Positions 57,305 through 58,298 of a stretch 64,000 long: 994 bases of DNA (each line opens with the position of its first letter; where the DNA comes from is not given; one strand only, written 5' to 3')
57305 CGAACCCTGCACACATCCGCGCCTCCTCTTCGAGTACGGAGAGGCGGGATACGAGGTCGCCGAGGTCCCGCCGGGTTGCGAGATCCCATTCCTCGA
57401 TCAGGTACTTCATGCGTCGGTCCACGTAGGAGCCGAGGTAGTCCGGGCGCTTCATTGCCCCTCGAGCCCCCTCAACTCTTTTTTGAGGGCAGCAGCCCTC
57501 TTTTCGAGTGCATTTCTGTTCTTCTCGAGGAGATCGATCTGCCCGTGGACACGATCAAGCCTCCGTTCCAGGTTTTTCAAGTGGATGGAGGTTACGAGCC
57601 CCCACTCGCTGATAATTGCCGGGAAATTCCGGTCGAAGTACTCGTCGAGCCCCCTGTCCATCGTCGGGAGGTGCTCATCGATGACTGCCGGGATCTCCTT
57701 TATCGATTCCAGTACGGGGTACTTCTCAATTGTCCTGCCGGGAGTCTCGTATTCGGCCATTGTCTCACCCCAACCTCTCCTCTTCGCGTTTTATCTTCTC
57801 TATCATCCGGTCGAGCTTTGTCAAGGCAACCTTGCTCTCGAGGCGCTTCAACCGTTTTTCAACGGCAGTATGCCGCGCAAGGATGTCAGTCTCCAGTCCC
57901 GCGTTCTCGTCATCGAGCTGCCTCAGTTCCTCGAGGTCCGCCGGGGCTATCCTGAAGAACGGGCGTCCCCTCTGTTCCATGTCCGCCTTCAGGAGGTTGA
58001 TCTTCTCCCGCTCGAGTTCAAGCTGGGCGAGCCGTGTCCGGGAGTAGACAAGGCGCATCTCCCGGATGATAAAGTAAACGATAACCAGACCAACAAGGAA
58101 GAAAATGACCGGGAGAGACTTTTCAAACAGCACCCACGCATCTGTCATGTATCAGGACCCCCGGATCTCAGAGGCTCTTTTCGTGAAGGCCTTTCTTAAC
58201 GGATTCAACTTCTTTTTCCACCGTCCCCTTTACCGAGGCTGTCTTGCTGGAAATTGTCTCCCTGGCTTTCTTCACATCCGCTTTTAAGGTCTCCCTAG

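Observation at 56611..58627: Six-gene, translationally coupled operon of small coiled-coil / TM / zinc-ribbon proteins headed by a stand-alone Cdc48-N-like domain: best candidate for an undescribed system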

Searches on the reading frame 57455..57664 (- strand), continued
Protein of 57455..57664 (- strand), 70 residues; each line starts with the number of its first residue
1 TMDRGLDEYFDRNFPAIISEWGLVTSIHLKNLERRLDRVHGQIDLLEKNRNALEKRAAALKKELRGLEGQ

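Call 69: find_encoding_contigs(protein=P0199, flank=4000, max_places=1)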
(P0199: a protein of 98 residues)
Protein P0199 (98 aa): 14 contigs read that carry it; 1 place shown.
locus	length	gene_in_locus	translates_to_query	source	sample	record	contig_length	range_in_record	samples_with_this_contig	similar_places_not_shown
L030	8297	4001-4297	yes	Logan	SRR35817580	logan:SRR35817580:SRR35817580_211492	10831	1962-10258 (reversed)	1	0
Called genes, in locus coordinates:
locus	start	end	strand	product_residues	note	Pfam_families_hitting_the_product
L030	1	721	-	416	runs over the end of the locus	PF02447:GntP_permease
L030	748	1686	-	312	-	PF01555:N6_N4_Mtase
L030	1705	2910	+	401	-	PF00291:PALP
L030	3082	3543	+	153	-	-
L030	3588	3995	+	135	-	-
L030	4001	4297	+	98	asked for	-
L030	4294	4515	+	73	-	-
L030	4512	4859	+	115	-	-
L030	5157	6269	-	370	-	PF04055:Radical_SAM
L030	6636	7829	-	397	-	PF04055:Radical_SAM, PF13186:SPASM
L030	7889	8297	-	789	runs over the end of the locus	?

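Call 70: find_encoding_contigs(protein=P0163, flank=4000, max_places=1)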
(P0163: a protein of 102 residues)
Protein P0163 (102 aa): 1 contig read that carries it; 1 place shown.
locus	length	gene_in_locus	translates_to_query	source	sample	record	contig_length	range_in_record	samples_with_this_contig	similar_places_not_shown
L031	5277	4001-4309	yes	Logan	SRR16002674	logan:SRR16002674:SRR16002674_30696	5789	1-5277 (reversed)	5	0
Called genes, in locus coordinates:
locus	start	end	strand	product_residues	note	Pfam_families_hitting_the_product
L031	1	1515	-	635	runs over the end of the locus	PF00795:CN_hydrolase, PF04371:PAD_porph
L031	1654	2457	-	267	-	PF01925:TauE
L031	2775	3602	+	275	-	PF02080:TrkA_C (weak)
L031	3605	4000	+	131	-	-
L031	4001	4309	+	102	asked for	-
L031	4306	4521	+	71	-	-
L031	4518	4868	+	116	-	-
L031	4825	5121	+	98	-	PF14445:Prok-RING_2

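Call 96: find_related_loci(query=A11, collection=metagenome_contigs, flank=5000)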
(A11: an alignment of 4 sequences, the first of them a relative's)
Query A11 (111 aa) in metagenome_contigs; peptide patterns used: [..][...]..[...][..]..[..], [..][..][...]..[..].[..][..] (x = any residue, [..] = any of these).
153 stretches matched a pattern; 61 encode a relative of the query (tblastn E <= 1e-3); 61 distinct loci.
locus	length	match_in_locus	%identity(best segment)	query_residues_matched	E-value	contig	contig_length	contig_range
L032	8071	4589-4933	32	4-110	9e-19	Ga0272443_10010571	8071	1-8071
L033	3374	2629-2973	32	4-110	9e-19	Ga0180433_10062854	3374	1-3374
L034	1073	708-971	41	31-110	4e-17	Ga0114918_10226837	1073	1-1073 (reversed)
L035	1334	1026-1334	32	10-104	2e-16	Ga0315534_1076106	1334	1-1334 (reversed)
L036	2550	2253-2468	43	40-111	3e-16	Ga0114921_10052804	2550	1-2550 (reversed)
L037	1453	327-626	31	10-101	7e-16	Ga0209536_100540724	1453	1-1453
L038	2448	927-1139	41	40-110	1e-15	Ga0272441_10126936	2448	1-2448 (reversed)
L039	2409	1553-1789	44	32-110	1e-15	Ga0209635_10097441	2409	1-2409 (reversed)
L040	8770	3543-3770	42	34-109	5e-13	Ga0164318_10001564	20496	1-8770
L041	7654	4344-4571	42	34-109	5e-13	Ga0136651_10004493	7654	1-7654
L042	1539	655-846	40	44-111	2e-10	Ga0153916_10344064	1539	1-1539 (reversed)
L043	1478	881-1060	41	46-109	1e-9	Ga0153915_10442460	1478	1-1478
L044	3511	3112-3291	41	46-109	1e-9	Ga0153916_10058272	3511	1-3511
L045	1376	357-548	38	44-111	3e-9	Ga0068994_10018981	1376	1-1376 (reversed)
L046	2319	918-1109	37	44-111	4e-9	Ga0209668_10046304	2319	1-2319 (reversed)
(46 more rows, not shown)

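Call 102: search_solved_structures(query=L032:6090-6605:+, max_evalue=1)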
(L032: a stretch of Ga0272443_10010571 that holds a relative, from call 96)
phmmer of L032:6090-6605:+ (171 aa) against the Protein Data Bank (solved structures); distinct sequences matched with E-value up to 1: 5.
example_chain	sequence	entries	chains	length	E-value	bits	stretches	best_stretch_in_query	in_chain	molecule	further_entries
4amq_A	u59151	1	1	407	0.012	18.7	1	6-60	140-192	L544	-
1pm3_A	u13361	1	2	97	0.12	15.4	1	6-63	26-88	MTH1895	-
4ili_A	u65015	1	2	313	0.46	13.6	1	54-121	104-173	A1 cistron-splicing factor AAR2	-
5qy1_B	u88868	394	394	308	0.47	13.5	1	54-121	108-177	A1 cistron-splicing factor AAR2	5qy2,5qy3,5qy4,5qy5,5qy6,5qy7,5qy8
4ilg_A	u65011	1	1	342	0.5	13.4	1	54-121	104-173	A1 cistron-splicing factor AAR2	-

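Call 103: search_solved_structures(query=L023:5700-6191:+, max_evalue=1)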
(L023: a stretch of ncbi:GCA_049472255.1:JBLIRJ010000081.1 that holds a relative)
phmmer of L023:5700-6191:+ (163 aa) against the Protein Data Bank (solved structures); distinct sequences matched with E-value up to 1: 1.
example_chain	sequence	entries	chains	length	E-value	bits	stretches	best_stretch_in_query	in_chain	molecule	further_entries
7nru_A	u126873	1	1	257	0.62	13.4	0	31-118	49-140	Factor H binding protein variant 1-2,3.x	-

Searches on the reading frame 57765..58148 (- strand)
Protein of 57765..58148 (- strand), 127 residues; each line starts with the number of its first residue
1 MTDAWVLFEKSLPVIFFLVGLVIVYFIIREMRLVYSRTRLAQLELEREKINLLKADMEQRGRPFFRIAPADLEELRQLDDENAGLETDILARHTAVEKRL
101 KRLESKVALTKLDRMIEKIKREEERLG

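Call 3: search_protein_families(library=pfam, proteins=[window:57765-58148:-], max_evalue=1)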
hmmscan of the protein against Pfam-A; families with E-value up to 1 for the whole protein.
window:57765-58148:- (127 aa): 0 families

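Call 4: search_protein_families(library=ncbifam, proteins=[window:57765-58148:-], max_evalue=1)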
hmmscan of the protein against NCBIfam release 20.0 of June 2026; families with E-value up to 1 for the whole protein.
window:57765-58148:- (127 aa): 0 families

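Call 90: search_protein_families(library=padloc, proteins=[window:57765-58148:-], max_evalue=0.01)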
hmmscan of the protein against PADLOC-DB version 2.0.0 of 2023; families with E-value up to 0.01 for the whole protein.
window:57765-58148:- (127 aa): 0 families

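Call 91: search_protein_families(library=phrogs, proteins=[window:57765-58148:-], max_evalue=0.01)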
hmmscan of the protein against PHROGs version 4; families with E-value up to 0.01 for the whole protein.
window:57765-58148:- (127 aa): 0 families

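Call 101: search_solved_structures(query=A7, max_evalue=1)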
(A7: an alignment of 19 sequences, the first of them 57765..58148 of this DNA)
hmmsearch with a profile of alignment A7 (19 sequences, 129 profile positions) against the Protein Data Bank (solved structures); distinct sequences matched with E-value up to 1: 3.
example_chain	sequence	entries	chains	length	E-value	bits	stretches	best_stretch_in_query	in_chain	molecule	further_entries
2pk8_A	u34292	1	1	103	0.21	14.8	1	53-103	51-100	Uncharacterized protein PF0899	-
5wwl_N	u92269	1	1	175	0.23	14.7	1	73-115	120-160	Kinetochore protein nnf1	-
6qp4_A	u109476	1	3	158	0.42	13.8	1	75-115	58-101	UspA1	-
